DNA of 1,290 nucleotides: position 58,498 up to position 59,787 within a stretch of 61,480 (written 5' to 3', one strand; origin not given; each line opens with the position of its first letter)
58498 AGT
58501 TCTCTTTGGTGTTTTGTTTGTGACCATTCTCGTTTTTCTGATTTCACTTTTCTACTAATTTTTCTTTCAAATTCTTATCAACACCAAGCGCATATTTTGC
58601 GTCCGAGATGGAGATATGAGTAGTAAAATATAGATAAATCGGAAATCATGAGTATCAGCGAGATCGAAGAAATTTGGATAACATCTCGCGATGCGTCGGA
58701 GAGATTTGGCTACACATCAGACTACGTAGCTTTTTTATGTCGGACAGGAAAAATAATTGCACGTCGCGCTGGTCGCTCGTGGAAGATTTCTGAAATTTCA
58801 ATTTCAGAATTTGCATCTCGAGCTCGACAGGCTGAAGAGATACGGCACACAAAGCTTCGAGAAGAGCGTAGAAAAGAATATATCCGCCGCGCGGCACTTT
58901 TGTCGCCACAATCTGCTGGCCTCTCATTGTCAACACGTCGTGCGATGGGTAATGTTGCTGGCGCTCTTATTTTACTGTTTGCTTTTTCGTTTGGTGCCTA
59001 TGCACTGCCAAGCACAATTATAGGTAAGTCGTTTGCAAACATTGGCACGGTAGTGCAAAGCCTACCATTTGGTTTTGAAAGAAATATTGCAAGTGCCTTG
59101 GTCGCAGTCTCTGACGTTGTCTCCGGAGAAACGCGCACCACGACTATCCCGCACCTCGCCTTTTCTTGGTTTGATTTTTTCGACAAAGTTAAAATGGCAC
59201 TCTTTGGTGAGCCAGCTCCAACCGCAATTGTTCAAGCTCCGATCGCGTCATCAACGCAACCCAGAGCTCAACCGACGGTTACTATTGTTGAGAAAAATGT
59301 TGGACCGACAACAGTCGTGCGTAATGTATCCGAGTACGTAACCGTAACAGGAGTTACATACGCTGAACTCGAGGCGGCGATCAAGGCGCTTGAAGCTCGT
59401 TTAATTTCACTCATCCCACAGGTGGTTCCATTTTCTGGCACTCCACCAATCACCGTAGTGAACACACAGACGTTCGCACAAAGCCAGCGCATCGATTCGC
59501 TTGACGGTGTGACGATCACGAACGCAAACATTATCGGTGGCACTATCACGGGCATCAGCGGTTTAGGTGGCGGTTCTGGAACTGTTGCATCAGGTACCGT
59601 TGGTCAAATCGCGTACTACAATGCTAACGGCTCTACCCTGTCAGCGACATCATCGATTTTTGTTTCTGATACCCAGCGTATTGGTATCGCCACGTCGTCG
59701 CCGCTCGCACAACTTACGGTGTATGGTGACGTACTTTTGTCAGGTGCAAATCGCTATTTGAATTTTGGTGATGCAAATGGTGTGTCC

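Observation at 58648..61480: Hidden ORF of more than 944 codons: cytoplasmic HTH, one TM, then a giant extracellular repeat protein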

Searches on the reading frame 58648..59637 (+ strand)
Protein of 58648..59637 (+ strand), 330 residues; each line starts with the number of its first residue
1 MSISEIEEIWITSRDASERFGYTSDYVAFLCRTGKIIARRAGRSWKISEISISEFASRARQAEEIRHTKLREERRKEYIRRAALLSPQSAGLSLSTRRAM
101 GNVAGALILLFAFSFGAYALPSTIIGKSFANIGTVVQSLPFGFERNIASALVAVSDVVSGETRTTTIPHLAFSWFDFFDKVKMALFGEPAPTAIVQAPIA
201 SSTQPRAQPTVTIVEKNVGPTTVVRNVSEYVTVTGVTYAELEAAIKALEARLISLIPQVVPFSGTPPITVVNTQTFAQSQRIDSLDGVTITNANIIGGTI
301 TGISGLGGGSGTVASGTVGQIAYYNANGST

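Call 20: find_homologous_proteins(query=window:58648-59637:+, max_evalue=0.01)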
Query window:58648-59637:+ (330 aa): 2 proteins with E <= 0.01 among 8000 candidates.
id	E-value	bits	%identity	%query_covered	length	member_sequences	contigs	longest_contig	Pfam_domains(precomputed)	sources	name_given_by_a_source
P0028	5.8e-157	540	78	100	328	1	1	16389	-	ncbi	ncbi:MAG: hypothetical protein RLZZ283_14, partial [Candidatus Parcubacteria bacterium]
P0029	3.7e-59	219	41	100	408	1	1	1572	-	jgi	jgi:hypothetical protein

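Call 23: search_protein_families(library=pfam, proteins=[P0029], max_evalue=0.01)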
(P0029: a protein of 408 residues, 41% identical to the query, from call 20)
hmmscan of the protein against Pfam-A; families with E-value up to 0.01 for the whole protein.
P0029 (408 aa): 0 families

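Call 26: search_protein_representatives(protein=window:58648-59637:+)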
Query: 330 residues. Proteins with E-value up to 0.001 (for the whole library): 1570; up to 1e-10: 82; up to 1e-30: 3. The best 150 are listed.
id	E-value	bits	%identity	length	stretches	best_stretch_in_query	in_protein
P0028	1.8e-157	539.7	79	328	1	1-329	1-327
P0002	8.7e-78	278.2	49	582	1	7-330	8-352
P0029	1.2e-59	218.7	47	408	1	7-329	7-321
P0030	3.6e-29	118.6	36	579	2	146-313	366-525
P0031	5.6e-28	114.7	39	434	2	146-328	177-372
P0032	9.5e-25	104.1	38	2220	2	153-313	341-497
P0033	7.8e-21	91.2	31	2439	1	10-329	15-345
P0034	6.8e-20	88.1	34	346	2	13-136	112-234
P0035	2.5e-19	86.3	34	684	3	11-116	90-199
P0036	3.5e-19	85.8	27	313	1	10-300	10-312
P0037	9.9e-19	84.3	32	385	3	15-119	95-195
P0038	1.2e-18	84.0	36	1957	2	205-327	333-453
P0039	1.5e-18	83.7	37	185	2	6-94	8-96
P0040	1.9e-18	83.4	39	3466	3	139-314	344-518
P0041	2.8e-18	82.8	37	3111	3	141-325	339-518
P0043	8.4e-17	78.0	35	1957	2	6-312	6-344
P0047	6.5e-16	75.1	44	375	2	7-60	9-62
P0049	1.2e-15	74.2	29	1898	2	14-304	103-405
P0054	1.3e-14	70.7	28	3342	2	14-315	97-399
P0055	1.3e-14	70.7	30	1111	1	7-330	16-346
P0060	7.3e-14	68.3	35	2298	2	162-313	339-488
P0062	1.2e-13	67.6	35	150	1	10-122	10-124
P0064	3.2e-13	66.2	35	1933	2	165-312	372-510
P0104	5.9e-11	58.8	28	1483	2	10-131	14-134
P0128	3.1e-10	56.4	34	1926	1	11-315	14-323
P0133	3.6e-10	56.2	44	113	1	8-80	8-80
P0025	5.7e-10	55.5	31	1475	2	9-230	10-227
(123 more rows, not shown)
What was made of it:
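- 1,570 representative clusters at E<=1e-3 (call 26).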

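Call 35: search_protein_families(library=pfam, alignment_id=A2, max_evalue=0.001)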
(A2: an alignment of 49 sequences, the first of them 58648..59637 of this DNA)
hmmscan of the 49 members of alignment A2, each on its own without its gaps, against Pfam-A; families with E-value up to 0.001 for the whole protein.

A. member 1, window:58648-59637:+ (330 aa): 1 family
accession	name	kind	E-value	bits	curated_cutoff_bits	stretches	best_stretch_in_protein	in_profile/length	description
PF12728.13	HTH_17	-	0.0002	22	27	1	10-58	1-49/51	Helix-turn-helix domain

B. families by the number of members that match (of 49 scanned): 2 families
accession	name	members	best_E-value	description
PF12728.13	HTH_17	24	6.5e-08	Helix-turn-helix domain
PF13338.12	AbiEi_4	1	0.0004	Transcriptional regulator, AbiEi antitoxin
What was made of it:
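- On HTH_17 / excisionase-type winged HTH (PF12728, TIGR01764): 24 of 49 members hit at E<=1e-3 (call 35).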

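Call 36: search_protein_families(library=pfam, proteins=[P0040, P0054, P0041], max_evalue=0.001)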
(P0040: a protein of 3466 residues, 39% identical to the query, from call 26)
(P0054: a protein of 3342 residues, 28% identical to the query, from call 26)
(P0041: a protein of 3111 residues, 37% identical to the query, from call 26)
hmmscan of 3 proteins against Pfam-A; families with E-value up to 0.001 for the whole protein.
P0040 (3466 aa): 0 families

P0054 (3342 aa): 2 families
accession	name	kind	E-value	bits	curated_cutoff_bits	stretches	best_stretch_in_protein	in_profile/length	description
PF16403.11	Bact_surface_Ig-like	-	3.4e-07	30.6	27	1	3223-3303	1-71/71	Bacterial surface protein, Ig-like domain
PF13884.11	Peptidase_S74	-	1.7e-06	28.6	22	1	3031-3081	3-50/58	Chaperone of endosialidase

P0041 (3111 aa): 1 family
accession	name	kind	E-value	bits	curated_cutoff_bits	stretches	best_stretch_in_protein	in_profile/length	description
PF12499.13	DUF3707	-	3.7e-07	31.1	24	0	2347-2423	46-127/148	Pherophorin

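Call 37: search_protein_families(library=pfam, proteins=[P0033, P0032, P0043, P0128, P0055], max_evalue=0.001)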
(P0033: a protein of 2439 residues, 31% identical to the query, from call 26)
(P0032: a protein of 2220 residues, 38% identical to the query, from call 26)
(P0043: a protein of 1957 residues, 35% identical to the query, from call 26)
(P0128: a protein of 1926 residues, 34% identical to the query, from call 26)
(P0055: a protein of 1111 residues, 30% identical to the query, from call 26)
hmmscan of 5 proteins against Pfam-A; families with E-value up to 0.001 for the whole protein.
P0033 (2439 aa): 3 families
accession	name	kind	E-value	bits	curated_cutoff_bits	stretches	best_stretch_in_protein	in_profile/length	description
PF16403.11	Bact_surface_Ig-like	-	6.2e-12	45.8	27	1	2354-2431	1-71/71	Bacterial surface protein, Ig-like domain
PF13884.11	Peptidase_S74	-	1.5e-06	28.8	22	1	2172-2225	1-57/58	Chaperone of endosialidase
PF12728.13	HTH_17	-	9.6e-06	26.2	27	1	15-63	1-49/51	Helix-turn-helix domain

P0032 (2220 aa): 0 families

P0043 (1957 aa): 1 family
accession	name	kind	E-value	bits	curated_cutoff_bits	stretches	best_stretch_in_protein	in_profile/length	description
PF12728.13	HTH_17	-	4.7e-05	24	27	1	10-58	1-49/51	Helix-turn-helix domain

P0128 (1926 aa): 2 families
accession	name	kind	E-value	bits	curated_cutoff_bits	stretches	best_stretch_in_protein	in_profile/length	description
PF13884.11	Peptidase_S74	-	3.2e-10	40.6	22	1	1698-1751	1-57/58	Chaperone of endosialidase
PF12728.13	HTH_17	-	1.4e-05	25.7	27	1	18-62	6-50/51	Helix-turn-helix domain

P0055 (1111 aa): 1 family
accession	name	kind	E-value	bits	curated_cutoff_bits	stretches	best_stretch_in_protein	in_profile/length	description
PF12728.13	HTH_17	-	8.7e-08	32.8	27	1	20-64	2-46/51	Helix-turn-helix domain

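Call 41: find_related_loci(query=A1, collection=genome_contigs, flank=10000)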
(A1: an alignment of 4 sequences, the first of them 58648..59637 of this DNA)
Query A1 (330 aa) in genome_contigs; peptide patterns used: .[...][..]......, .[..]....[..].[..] (x = any residue, [..] = any of these).
19 stretches matched a pattern; 7 encode a relative of the query (tblastn E <= 1e-3); 6 distinct loci.
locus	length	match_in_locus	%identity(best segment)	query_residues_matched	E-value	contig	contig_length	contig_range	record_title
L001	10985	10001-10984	78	1-330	7e-162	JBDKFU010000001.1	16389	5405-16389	MAG: Candidatus Parcubacteria bacterium isolate farmington_2019_sw_WHONDRS-S19S_0053_B_bin.127 scaffold_237514, whole ge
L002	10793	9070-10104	46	7-330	3e-78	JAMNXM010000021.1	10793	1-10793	MAG: Candidatus Paceibacterota bacterium isolate gw_gwSRR_metabat.10 gw_C997, whole genome shotgun sequence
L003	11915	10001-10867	44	8-293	1e-66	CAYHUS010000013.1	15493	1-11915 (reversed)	MAG TPA_asm: uncultured Candidatus Saccharibacteria bacterium isolate ERP119705_co17_43 genome assembly, contig: NODE_50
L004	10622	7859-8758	44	10-329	2e-64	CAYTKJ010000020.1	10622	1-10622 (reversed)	MAG TPA_asm: uncultured Candidatus Saccharibacteria bacterium isolate ERP113451_co1_455 genome assembly, contig: NODE_76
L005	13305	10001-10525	31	1-163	6e-15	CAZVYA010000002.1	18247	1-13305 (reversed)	MAG TPA_asm: uncultured Candidatus Saccharibacteria bacterium isolate SRP178908_co2_100 genome assembly, contig: NODE_12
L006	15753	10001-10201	37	8-74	6e-9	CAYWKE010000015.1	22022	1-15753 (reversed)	MAG TPA_asm: uncultured Candidatus Saccharibacteria bacterium isolate SRP141376_co3_67 genome assembly, contig: NODE_632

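Call 42: predict_structure(alignment_id=A2)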
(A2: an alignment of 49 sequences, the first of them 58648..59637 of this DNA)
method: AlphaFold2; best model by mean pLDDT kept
length: 330 residues; sequences in the alignment: 49
mean_pLDDT: 67.9   pTM: 0.35
mean pLDDT of the five models: 67.9, 67.1, 67.0, 66.7, 66.4
residues with pLDDT >= 90: 81; 70-90: 52; 50-70: 129; < 50: 68
segments of 3 or more residues with pLDDT < 50: 139-143, 160-169, 221-233, 270-272, 303-308, 314-318, 320-326, 328-330
pLDDT, mean of each block of 10 residues (from residue 1): 69 97 98 98 97 97 97 97 77 70 79 74 57 54 50 52 42 69 62 54 55 53 45 63 91 75 57 49 62 59 48 47 44
secondary structure, 60 per line:
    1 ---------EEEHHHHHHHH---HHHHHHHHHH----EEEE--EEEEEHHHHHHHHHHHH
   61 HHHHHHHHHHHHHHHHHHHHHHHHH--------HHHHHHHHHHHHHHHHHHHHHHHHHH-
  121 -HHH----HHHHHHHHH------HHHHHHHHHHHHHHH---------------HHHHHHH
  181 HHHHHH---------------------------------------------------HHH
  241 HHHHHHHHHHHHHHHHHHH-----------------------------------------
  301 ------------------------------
elements in order: E10-12 H13-20 H24-33 E38-41 E44-48 H49-85 H94-119 H129-137 H144-158 H174-186 H238-259
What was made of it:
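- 58675..58821 (+): aa 10-58: excisionase/MerR-type winged HTH (HTH_17-like), cytoplasmic. AF2 pLDDT 97-98 with b10-12, H13-20, H24-33, b38-41, b44-48 (call 42).
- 58822..58947 (+): aa 59-100: basic linker. The long helix from the HTH continues to aa 85 and carries the family-conserved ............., followed by a short spacer with RR before the TM. AF2 helix 49-85 with pLDDT 97 to aa ~80 (call 42).
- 58948..59010 (+): aa 101-121: single transmembrane helix (signal-anchor, N-in). AF2 helix 94-119 (call 42).
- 59011..59319 (+): aa 122-224: variable juxtamembrane stalk (outside). Low AF2 confidence (call 42).
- On HTH_17 / excisionase-type winged HTH (PF12728, TIGR01764): AF2 pLDDT 97-98 with the expected secondary-structure order (call 42).
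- Closest known: Excisionase/MerR-N-terminal type winged HTH proteins. Same: Like RacA and the MerR proteins, the HTH is followed by a long helix (call 42).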

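Call 49: fold_search(model_id=the predicted structure, library=pdb)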
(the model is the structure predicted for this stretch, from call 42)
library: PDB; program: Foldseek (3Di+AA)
matches with E <= 10: 460; with E <= 0.001: 0
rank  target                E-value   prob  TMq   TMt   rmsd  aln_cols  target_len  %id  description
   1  6j05_A                6.5e-02  0.85  0.12  0.31   5.9        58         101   21  Structures of two ArsR As(III)-responsive repressors: implications for the mechanism of derepression (released 2019-07-03)
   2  1r1u_B                1.0e-01  0.75  0.12  0.31   5.0        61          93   15  Crystal structure of the metal-sensing transcriptional repressor CzrA from Staphylococcus aureus in the apo-form (released 2004-05-18)
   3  4ggg_B                1.2e-01  0.80  0.12  0.32   4.7        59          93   15  Crystal structure of V66A/L68V CzrA in the Zn(II)bound state. (released 2013-02-06)
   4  3ucs_A                1.2e-01  0.87  0.15  0.44  16.3       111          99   16  Crystal structure of the complex between CBPA J-domain and CBPM (released 2013-07-03)
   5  4j2n_C                1.3e-01  1.00  0.13  0.70   1.4        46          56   20  Crystal Structure of mycobacteriophage Pukovnik Xis (released 2013-10-23)
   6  1r1u_A                1.6e-01  0.63  0.12  0.30   5.1        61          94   15  Crystal structure of the metal-sensing transcriptional repressor CzrA from Staphylococcus aureus in the apo-form (released 2004-05-18)
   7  5i44_B                2.1e-01  0.98  0.15  0.61   2.3        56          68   12  Structure of RacA-DNA complex; P21 form (released 2016-05-04)
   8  2kfs_MODEL_1_A        2.2e-01  0.91  0.12  0.25   5.3        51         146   25  NMR structure of Rv2175c (released 2009-05-19)
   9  7dvt                  2.2e-01  0.28  0.11  0.21  14.2       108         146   15  Crystal structure of heme sensor protein PefR in complex with heme and carbon monoxide (released 2021-09-29)
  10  4y66_C                2.2e-01  0.25  0.14  0.22  24.6       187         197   14  Crystal structure of Giardia lamblia Hop2-Mnd1 complex (released 2015-03-18)
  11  4j2n_A                2.4e-01  0.99  0.13  0.72   1.4        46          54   20  Crystal Structure of mycobacteriophage Pukovnik Xis (released 2013-10-23)
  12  4k2e_A                2.4e-01  0.51  0.11  0.29   5.4        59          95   14  HlyU from Vibrio cholerae N16961 (released 2014-04-30)
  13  6jbx_B                2.4e-01  0.33  0.11  0.22  14.0       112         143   16  Crystal structure of Streptococcus pneumoniae FabT in complex with DNA (released 2019-07-24)
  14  5i44_I                2.5e-01  0.97  0.15  0.64   2.2        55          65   13  Structure of RacA-DNA complex; P21 form (released 2016-05-04)
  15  3gw2                  2.5e-01  0.60  0.13  0.33   4.8        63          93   13  Crystal structure of possible transcriptional regulatory protein (fragment 1-100) from Mycobacterium bovis. Northeast St (released 2009-04-21)
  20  6ama_Y                3.1e-01  0.99  0.15  0.76   1.7        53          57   17  Structure of S. coelicolor/S. venezuelae BldC-smeA-ssfA complex to 3.09 Angstrom (released 2018-03-28)
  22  6ama_B                3.3e-01  0.99  0.15  0.77   1.5        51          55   18  Structure of S. coelicolor/S. venezuelae BldC-smeA-ssfA complex to 3.09 Angstrom (released 2018-03-28)
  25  6ama_P                3.5e-01  0.99  0.15  0.76   1.5        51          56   18  Structure of S. coelicolor/S. venezuelae BldC-smeA-ssfA complex to 3.09 Angstrom (released 2018-03-28)
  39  6amk_B                4.6e-01  0.97  0.14  0.80   1.7        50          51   14  Structure of Streptomyces venezuelae BldC-whiI opt complex (released 2018-03-28)
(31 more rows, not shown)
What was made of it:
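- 58675..58821 (+): Foldseek to Xis, BldC, RacA, RdfS and TraN (call 49).
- On HTH_17 / excisionase-type winged HTH (PF12728, TIGR01764): Foldseek to Xis 4j2n gives TM(target) 0.70-0.72 and rmsd 1.4 A. BldC 6ama/6amk gives TM 0.76-0.80 (call 49).
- On ToxR-like transmembrane transcription regulators: The structural neighbours are of the Xis/BldC/RacA type (call 49).
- Closest known: Excisionase/MerR-N-terminal type winged HTH proteins. Same: They share the beta-alpha-alpha-beta-beta fold with rmsd 1.4-2.3 A over 46-57 residues (call 49).
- Foldseek E-values for the small HTH are weak, at least 0.065, although probabilities are 0.97-1.0 (call 49).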

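Call 51: list_cluster_members(proteins=[P0033, P0040, P0054, P0128, P0062, P0133, P0047, P0034, P0055, P0043])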
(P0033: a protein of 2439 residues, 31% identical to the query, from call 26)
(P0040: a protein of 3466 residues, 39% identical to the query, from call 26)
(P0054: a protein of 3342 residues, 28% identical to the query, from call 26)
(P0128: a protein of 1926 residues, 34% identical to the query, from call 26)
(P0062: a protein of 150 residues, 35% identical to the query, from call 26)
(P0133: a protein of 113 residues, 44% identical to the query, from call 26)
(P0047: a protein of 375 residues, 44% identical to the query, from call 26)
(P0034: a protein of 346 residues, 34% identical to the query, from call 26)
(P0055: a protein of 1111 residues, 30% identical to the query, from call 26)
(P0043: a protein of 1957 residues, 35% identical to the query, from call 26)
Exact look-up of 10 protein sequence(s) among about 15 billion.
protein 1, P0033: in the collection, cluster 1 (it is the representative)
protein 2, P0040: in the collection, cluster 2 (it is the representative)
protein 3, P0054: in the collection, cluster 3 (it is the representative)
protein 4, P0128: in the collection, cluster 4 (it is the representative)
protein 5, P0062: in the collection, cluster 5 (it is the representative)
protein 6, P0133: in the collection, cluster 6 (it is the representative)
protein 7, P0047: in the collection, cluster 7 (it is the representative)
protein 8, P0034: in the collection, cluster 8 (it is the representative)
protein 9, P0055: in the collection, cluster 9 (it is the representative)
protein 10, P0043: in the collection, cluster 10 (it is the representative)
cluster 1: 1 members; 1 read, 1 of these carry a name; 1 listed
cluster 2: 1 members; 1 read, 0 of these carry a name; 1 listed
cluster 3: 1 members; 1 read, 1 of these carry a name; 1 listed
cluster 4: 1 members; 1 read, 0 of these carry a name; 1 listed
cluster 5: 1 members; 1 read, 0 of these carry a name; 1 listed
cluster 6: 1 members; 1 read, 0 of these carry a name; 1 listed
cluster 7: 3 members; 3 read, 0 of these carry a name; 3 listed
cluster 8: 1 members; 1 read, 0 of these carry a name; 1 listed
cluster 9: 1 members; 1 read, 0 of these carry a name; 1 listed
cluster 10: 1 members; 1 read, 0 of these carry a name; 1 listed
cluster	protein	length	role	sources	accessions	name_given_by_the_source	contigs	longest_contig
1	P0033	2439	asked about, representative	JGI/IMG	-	hypothetical protein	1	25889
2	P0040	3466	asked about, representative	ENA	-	-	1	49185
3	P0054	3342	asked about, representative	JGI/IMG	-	hypothetical protein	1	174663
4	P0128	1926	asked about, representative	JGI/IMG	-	-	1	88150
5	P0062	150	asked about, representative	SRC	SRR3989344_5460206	-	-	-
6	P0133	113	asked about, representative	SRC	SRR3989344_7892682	-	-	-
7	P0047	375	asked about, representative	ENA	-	-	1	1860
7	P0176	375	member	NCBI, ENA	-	-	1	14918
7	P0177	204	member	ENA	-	-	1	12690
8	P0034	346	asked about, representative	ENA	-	-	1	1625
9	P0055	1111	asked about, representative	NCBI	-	-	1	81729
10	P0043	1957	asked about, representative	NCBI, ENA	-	-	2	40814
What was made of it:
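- Tried and rejected: list_cluster_members gave no taxonomy (call 51).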
